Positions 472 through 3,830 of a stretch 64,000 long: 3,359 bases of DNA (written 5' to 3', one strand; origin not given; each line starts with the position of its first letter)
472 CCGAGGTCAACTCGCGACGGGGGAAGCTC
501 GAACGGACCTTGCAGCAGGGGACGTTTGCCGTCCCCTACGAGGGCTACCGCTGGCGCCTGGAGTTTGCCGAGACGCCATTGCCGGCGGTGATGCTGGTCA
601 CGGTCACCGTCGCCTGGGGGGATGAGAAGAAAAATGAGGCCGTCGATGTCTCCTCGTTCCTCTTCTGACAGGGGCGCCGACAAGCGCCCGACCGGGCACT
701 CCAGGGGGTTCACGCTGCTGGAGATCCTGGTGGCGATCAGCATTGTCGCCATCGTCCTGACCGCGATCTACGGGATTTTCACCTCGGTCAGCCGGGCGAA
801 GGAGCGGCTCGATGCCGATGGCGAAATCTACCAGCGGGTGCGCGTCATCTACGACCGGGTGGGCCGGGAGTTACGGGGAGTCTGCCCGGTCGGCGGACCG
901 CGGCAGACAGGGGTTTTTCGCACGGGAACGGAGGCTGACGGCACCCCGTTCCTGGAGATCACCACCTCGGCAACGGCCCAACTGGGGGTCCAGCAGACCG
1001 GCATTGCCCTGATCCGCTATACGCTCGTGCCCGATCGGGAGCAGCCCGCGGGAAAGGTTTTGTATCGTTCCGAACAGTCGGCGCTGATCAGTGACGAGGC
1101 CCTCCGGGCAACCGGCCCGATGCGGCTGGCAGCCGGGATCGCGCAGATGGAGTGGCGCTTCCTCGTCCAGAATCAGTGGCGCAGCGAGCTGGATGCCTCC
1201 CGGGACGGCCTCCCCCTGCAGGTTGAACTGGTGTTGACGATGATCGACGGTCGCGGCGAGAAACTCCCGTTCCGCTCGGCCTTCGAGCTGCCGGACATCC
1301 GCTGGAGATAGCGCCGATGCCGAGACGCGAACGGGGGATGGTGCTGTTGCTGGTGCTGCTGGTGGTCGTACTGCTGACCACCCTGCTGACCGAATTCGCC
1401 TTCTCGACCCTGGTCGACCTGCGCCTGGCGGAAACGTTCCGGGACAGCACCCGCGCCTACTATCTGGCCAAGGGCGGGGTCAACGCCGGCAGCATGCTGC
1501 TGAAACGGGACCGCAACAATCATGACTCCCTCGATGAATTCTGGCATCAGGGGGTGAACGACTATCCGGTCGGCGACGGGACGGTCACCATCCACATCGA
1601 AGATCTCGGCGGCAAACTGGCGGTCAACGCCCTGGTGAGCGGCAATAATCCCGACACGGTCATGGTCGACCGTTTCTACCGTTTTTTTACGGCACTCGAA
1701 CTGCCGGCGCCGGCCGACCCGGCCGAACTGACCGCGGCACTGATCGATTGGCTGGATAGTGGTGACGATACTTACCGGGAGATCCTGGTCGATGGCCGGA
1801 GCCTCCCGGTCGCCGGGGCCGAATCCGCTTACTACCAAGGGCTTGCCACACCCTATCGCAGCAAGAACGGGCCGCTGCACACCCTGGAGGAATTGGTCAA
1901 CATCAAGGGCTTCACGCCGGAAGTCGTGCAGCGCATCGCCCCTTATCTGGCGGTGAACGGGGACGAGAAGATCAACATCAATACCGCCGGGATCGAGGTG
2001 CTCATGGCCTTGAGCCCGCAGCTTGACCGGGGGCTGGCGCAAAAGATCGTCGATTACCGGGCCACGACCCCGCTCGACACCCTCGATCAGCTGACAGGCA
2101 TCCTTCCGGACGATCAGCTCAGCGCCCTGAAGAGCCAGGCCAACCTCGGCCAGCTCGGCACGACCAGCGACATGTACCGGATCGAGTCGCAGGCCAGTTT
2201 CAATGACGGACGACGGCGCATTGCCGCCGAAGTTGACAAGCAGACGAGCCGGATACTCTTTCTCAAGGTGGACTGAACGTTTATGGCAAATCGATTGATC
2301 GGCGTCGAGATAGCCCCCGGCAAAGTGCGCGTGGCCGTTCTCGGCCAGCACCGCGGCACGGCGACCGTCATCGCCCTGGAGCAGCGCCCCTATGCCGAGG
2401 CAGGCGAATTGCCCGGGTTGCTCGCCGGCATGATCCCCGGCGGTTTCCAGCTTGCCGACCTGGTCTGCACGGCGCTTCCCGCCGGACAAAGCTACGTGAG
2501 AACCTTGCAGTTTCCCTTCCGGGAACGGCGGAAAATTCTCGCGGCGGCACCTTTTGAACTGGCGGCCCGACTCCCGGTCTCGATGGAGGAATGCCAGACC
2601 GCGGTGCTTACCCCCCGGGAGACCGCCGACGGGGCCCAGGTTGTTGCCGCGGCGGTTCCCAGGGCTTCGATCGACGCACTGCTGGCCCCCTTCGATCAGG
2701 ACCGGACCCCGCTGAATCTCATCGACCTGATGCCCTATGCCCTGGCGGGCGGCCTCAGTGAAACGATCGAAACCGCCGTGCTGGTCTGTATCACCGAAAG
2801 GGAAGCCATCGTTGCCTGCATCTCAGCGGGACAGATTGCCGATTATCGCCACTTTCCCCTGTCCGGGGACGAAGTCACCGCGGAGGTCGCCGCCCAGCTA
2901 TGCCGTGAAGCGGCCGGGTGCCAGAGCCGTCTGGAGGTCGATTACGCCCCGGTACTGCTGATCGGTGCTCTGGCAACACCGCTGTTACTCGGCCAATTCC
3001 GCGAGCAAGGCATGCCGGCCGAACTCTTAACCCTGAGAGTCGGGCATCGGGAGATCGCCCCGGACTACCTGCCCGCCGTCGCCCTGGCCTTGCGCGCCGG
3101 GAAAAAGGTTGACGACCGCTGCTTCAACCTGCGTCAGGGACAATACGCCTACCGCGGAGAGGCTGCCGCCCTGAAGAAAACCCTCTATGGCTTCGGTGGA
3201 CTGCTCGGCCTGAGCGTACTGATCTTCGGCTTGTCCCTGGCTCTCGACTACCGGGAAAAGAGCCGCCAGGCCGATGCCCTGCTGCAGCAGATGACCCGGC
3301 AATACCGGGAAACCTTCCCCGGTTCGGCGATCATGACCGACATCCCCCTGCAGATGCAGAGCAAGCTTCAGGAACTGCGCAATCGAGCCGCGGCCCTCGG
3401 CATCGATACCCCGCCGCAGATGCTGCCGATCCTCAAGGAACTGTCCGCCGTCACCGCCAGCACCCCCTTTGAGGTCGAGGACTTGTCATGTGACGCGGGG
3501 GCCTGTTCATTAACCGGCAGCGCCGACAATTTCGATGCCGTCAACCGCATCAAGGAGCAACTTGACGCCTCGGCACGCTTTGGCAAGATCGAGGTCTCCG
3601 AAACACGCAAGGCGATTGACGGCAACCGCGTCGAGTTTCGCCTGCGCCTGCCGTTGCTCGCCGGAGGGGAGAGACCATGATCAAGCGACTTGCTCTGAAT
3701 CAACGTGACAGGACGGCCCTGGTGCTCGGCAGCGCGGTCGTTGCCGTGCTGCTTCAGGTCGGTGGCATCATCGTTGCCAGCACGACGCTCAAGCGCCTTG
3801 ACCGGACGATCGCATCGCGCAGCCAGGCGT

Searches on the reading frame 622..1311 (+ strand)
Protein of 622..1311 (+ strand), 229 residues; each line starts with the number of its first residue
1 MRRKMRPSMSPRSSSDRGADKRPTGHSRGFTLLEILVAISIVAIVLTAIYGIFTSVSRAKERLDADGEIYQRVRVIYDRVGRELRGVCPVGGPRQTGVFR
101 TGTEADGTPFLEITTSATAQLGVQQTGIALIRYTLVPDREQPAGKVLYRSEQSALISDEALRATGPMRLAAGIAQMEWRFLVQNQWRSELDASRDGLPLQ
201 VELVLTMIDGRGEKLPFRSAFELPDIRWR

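Call 78: search_protein_families(library=pfam, proteins=[window:622-1311:+], max_evalue=0.001)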
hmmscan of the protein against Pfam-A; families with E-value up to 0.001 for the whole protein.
window:622-1311:+ (229 aa): 2 families
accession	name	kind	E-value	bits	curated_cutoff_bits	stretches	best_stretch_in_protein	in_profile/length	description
PF07963.17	N_methyl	-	1.6e-08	34.2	21.2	1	27-50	4-27/27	Prokaryotic N-terminal methylation motif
PF11612.13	T2SSJ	-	3.7e-05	24.5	28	1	98-210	24-133/140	Type II secretion system (T2SS), protein J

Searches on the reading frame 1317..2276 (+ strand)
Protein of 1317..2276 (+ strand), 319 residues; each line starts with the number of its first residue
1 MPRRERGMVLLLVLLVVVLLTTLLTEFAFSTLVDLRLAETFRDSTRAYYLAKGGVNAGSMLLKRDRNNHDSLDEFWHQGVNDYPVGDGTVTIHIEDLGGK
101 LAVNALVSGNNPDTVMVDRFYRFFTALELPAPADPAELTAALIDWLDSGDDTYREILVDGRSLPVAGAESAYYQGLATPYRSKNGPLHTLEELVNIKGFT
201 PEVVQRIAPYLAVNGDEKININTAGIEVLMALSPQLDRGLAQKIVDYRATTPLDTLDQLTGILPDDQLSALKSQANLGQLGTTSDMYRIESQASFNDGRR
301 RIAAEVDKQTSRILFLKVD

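Call 78: search_protein_families(library=pfam, proteins=[window:1317-2276:+], max_evalue=0.001)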
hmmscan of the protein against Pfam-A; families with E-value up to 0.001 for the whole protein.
window:1317-2276:+ (319 aa): 3 families
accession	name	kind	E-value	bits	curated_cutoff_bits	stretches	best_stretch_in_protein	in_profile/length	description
PF21687.3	T2SSK_1st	-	4.9e-20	72.7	26.2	1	99-213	1-104/107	Type II secretion system (T2SS), protein K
PF12836.13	HHH_3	-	4.5e-14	52.7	27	2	217-260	4-47/65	Helix-hairpin-helix motif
PF03934.19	T2SSK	-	7.5e-11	42.7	24.2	1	219-269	1-51/63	Type II secretion system (T2SS), protein K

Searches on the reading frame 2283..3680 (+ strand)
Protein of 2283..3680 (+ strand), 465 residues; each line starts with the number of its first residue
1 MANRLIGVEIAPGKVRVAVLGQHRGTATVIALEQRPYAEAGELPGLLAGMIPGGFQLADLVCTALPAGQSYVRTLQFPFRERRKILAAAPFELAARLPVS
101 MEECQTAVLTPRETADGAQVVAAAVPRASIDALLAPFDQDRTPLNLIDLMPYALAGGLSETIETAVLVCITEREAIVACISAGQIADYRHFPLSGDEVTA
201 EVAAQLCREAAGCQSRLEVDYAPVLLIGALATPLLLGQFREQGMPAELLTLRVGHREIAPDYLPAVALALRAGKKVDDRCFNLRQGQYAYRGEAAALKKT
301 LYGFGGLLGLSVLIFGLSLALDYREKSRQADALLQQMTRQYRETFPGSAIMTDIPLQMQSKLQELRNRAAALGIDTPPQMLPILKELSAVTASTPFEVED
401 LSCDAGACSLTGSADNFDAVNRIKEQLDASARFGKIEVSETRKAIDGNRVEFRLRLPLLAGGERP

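Call 77: search_protein_families(library=pfam, proteins=[window:2283-3680:+], max_evalue=0.00001)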
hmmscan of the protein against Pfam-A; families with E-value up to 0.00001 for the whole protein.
window:2283-3680:+ (465 aa): 1 family
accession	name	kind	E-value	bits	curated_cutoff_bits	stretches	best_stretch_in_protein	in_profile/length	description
PF12693.12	GspL_C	-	6.6e-07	29.8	29.6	1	307-430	13-133/158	GspL periplasmic domain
